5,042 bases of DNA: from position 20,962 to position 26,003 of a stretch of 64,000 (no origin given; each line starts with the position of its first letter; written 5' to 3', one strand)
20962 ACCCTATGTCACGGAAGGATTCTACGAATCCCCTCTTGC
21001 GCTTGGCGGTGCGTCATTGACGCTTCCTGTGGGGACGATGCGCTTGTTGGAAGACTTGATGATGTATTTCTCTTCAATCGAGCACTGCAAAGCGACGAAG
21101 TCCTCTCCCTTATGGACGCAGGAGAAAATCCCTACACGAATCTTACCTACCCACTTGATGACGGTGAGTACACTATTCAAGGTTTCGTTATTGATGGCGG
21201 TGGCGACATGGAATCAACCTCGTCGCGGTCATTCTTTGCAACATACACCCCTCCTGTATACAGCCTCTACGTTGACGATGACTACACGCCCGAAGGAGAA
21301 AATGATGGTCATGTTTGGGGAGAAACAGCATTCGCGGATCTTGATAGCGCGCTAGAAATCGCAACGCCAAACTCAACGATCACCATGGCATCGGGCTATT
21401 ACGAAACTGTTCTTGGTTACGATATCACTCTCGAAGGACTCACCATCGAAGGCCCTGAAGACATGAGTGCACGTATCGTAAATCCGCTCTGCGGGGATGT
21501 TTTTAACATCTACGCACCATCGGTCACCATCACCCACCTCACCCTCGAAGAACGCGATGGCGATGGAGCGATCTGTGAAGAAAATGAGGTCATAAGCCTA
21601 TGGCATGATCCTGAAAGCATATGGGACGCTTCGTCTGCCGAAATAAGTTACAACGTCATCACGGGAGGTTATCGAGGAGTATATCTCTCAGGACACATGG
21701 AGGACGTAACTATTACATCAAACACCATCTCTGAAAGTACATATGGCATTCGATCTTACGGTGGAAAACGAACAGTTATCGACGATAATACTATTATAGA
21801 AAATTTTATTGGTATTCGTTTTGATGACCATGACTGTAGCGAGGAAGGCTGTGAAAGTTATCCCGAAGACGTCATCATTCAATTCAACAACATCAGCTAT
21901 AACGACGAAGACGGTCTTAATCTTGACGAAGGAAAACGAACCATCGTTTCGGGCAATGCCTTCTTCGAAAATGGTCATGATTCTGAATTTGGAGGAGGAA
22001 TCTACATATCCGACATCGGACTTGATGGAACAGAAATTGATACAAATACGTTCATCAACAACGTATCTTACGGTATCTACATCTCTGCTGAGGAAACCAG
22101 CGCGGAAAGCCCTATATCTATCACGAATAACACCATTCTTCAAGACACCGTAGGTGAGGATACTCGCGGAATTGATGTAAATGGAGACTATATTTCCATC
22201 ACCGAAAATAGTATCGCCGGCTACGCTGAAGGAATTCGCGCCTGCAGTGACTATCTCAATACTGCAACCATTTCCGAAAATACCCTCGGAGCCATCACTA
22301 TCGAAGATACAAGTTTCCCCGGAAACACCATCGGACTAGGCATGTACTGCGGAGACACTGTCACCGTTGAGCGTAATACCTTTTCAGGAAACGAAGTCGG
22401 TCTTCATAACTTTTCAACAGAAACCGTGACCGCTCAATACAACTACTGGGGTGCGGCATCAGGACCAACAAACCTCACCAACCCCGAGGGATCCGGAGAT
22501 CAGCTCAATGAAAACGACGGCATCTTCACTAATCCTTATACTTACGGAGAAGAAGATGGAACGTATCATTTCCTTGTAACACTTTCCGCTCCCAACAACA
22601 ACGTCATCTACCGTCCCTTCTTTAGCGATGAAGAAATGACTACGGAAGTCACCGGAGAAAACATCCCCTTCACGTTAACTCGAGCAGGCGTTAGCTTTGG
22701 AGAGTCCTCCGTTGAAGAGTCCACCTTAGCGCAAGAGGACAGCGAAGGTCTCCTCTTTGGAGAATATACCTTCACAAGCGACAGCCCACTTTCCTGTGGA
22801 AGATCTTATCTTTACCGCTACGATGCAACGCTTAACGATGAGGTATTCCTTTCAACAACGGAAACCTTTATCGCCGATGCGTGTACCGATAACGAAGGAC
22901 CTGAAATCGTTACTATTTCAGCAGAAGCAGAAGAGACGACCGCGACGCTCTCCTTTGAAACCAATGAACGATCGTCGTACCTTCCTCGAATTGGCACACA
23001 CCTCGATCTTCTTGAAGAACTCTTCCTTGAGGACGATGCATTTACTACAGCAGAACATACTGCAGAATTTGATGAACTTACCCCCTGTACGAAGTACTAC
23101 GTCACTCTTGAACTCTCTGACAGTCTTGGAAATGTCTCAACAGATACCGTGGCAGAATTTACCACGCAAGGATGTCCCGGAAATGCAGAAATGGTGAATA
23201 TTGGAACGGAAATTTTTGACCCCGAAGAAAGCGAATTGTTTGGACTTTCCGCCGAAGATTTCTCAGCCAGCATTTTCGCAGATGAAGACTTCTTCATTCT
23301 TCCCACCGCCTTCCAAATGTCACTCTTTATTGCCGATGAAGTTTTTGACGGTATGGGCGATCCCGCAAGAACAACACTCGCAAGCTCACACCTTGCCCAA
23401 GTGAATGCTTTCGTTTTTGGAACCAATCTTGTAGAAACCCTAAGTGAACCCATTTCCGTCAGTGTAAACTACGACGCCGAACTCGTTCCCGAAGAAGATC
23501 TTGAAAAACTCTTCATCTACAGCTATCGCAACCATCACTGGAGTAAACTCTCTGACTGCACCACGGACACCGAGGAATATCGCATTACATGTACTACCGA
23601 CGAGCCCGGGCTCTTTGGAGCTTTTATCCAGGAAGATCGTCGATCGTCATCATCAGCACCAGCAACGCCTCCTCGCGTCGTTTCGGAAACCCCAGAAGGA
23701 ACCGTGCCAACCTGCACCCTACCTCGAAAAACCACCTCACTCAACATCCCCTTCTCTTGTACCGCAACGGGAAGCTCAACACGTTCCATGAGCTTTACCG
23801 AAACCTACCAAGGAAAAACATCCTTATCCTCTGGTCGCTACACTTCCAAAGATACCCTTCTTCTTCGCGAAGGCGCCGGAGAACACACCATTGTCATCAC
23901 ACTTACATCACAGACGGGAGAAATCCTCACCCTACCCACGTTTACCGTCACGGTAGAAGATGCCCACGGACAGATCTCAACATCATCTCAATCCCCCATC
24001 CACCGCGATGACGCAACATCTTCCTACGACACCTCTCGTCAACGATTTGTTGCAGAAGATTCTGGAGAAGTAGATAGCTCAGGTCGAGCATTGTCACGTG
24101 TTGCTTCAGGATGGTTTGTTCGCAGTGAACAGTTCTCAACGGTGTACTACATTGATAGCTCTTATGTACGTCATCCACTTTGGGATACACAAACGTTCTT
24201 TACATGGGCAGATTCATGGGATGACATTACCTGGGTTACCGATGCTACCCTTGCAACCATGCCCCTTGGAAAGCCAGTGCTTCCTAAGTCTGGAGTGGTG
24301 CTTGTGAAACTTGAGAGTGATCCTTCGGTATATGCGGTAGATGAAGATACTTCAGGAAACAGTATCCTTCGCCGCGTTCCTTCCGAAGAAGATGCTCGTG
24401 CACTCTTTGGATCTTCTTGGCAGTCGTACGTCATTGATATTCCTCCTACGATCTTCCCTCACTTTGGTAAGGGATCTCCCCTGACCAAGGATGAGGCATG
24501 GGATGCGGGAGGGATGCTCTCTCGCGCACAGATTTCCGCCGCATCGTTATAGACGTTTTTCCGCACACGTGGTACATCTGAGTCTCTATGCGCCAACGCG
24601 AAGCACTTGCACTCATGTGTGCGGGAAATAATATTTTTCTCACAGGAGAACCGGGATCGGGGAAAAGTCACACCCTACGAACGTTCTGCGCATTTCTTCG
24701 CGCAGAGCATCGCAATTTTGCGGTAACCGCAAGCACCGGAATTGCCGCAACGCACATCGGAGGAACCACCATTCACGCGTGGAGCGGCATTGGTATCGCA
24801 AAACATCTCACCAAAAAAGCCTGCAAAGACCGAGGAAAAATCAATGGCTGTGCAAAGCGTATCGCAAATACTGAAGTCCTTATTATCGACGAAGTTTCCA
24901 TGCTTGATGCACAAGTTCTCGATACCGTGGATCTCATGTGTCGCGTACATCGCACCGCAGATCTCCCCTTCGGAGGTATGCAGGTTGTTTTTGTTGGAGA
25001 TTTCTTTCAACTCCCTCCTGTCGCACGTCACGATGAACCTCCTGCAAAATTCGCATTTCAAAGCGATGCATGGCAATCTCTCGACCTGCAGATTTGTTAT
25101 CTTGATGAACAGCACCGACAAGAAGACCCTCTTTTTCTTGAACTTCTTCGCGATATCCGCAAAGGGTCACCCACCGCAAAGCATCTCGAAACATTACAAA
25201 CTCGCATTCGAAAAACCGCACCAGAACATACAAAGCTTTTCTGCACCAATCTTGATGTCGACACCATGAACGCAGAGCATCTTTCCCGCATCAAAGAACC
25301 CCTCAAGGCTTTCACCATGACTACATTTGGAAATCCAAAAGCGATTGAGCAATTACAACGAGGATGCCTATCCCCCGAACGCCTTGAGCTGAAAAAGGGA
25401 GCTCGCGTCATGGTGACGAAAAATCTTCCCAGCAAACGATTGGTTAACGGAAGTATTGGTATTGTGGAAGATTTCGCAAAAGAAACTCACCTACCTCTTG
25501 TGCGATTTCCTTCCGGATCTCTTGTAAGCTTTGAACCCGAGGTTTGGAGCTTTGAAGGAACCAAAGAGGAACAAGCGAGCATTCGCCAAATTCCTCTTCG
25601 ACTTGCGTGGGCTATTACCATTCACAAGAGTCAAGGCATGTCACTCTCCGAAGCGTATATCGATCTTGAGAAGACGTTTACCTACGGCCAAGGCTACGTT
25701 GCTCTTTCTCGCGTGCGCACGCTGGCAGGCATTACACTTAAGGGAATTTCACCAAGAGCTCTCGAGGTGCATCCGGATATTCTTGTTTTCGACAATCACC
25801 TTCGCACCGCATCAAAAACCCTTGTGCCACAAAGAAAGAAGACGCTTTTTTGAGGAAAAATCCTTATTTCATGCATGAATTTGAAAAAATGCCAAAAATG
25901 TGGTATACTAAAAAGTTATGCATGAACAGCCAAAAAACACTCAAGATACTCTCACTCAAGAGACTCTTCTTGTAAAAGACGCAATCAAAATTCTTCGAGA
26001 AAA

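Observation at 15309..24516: Two giant adhesin-like genes share a 528-bp, 100%-identical 3' module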

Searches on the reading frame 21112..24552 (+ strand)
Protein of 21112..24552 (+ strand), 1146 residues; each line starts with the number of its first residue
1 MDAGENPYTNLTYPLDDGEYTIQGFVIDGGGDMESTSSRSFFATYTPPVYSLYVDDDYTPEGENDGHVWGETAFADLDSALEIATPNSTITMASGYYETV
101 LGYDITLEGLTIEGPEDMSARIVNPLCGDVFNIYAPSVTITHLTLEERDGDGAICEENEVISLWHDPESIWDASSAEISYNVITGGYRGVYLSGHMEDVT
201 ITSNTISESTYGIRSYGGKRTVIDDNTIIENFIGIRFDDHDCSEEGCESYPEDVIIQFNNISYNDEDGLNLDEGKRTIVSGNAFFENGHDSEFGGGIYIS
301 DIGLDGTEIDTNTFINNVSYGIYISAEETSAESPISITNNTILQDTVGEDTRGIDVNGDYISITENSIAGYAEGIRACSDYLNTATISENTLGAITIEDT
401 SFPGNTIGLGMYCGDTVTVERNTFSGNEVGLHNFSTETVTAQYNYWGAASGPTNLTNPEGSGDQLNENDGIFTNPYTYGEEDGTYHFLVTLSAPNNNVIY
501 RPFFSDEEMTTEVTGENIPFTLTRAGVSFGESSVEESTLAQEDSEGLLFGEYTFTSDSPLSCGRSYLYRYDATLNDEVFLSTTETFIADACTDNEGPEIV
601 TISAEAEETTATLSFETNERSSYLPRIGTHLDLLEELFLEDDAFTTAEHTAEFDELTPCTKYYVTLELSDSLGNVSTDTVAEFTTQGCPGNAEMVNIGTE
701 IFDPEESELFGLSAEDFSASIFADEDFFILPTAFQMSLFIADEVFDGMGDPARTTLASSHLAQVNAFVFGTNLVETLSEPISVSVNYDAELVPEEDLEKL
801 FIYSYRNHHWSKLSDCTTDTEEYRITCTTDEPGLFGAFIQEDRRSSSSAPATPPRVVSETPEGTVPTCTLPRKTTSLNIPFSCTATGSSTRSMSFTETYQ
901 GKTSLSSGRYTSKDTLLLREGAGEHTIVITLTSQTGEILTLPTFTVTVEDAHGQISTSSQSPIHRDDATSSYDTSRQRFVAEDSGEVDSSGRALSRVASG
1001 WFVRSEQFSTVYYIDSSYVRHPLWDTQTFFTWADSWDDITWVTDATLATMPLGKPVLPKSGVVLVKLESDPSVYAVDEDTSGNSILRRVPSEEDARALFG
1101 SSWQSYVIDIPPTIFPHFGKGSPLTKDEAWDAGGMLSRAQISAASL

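Call 5: search_protein_families(library=pfam, proteins=[window:21112-24552:+], max_evalue=0.01)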
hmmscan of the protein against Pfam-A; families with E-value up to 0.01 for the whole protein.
window:21112-24552:+ (1146 aa): 3 families
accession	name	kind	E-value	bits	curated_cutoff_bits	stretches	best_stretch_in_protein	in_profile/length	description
PF13229.12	Beta_helix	-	1.1e-18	67.9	25.9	3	170-300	28-145/158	Right handed beta helix region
PF05048.19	NosD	-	1.2e-13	51.4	23.6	1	165-318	38-173/212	Periplasmic copper-binding protein (NosD)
PF16656.11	Pur_ac_phosph_N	-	0.004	18.1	30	0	597-685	1-93/93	Purple acid Phosphatase, N-terminal domain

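Call 33: search_protein_families(library=ncbifam, proteins=[window:21112-24552:+], max_evalue=0.01)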
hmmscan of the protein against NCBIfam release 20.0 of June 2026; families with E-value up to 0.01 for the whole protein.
window:21112-24552:+ (1146 aa): 2 families
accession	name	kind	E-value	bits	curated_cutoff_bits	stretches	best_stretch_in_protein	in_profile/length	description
TIGR04247.1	NosD_copper_fam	subfamily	1.4e-14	53.5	300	3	195-239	226-270/377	nitrous oxide reductase family maturation protein NosD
TIGR03804.1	para_beta_helix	repeat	0.00066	19.3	19.45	1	199-231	10-42/44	parallel beta-helix repeat protein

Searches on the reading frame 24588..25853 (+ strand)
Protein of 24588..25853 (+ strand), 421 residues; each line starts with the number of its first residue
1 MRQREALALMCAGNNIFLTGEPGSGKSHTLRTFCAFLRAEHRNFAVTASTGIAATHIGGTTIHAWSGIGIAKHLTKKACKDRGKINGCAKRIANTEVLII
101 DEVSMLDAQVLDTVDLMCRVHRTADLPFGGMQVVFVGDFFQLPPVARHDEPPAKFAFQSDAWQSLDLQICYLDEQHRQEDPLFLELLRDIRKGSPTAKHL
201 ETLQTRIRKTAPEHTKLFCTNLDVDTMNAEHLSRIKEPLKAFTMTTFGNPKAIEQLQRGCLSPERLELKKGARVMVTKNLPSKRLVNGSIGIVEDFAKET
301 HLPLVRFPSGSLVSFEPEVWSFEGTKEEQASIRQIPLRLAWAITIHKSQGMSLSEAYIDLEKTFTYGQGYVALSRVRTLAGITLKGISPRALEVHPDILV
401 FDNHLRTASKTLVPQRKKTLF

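Call 5: search_protein_families(library=pfam, proteins=[window:24588-25853:+], max_evalue=0.01)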
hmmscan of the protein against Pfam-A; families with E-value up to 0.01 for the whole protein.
window:24588-25853:+ (421 aa): 14 families
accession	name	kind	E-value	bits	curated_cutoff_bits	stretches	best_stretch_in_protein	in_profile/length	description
PF05970.20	PIF1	-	2e-36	126.1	25.9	1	12-180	21-191/223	PIF1-like helicase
PF13604.12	AAA_30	-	1.1e-16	61.6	27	1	2-204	5-181/191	AAA domain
PF13245.12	AAA_19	-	3.5e-16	60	25.1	1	3-146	1-133/134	AAA domain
PF13401.12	AAA_22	-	4.2e-08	34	27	1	15-137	7-122/130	AAA domain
PF21530.3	Pif1_2B_dom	-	2e-06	27.8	23.9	1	255-295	5-46/47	DNA helicase Pif1, 2B domain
PF07728.20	AAA_5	-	5.1e-06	27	22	1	15-114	1-86/139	AAA domain (dynein-related subfamily)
PF13191.12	AAA_16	-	3.8e-05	24.7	32.6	1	13-47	22-58/167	AAA ATPase domain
PF18335.7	SH3_13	-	4.2e-05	23.7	41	1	268-307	26-65/65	ATP-dependent RecD-like DNA helicase SH3 domain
PF13086.12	AAA_11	-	0.00013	22.3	27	0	3-43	6-54/257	AAA domain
PF02689.20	Herpes_Helicase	-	0.00017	20.2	27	0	341-378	731-770/808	Helicase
PF05127.21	NAT10_TcmA_helicase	-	0.0019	18.6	22.7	1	18-114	2-109/176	RNA cytidine acetyltransferase NAT10/TcmA, helicase domain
PF01443.25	Viral_helicase1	-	0.0019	18.5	21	0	18-111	3-76/228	Viral superfamily 1 RNA helicase core domain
PF01078.27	Mg_chelatase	-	0.0044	16.9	20.3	0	3-113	11-125/207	Magnesium chelatase, subunit ChlI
PF13538.12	UvrD_C_2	-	0.0045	17.3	27.4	0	339-379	1-48/52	UvrD-like helicase C-terminal domain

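Call 17: find_encoding_contigs(protein=window:24588-25853:+, flank=10000, max_places=6)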
Protein window:24588-25853:+ (421 aa): 1 contig read that carries it; 1 place shown.
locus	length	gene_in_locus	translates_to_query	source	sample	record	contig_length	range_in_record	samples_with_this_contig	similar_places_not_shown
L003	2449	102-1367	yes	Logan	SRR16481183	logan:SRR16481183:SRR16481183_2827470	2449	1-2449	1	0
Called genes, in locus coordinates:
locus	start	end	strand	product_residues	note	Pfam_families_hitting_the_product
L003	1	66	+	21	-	?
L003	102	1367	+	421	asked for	PF05970:PIF1, PF13245:AAA_19, PF13401:AAA_22, PF13604:AAA_30, PF07728:AAA_5 (weak), PF21530:Pif1_2B_dom (weak)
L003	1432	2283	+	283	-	-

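Call 46: list_cluster_members(proteins=[P0003, P0004, window:24588-25853:+, window:47904-49703:+, window:27073-28902:+, window:52312-54225:-, window:15906-17762:-, window:12695-14488:+, window:17777-21355:+])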
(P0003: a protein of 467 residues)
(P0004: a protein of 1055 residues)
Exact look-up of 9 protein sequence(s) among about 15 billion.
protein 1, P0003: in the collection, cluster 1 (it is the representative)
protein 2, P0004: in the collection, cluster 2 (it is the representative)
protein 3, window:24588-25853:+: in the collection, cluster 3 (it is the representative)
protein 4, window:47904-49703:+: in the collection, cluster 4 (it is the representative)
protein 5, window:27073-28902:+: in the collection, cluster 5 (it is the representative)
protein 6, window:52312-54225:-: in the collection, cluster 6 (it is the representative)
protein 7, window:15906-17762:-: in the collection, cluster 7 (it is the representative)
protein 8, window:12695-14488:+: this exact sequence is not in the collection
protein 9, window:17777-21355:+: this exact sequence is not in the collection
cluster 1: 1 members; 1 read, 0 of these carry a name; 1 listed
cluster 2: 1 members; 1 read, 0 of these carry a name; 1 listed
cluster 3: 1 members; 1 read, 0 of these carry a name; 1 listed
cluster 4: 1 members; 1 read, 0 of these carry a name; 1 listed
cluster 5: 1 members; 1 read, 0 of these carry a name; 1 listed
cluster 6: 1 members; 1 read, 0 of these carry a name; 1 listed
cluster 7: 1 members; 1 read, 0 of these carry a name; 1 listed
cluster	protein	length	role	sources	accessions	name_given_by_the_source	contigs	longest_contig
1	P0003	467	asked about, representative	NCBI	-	-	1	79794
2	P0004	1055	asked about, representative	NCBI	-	-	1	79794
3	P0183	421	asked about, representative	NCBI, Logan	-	-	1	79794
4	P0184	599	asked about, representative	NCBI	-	-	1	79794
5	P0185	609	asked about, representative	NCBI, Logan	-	-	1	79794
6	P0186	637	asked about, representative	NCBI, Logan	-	-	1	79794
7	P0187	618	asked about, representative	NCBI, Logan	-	-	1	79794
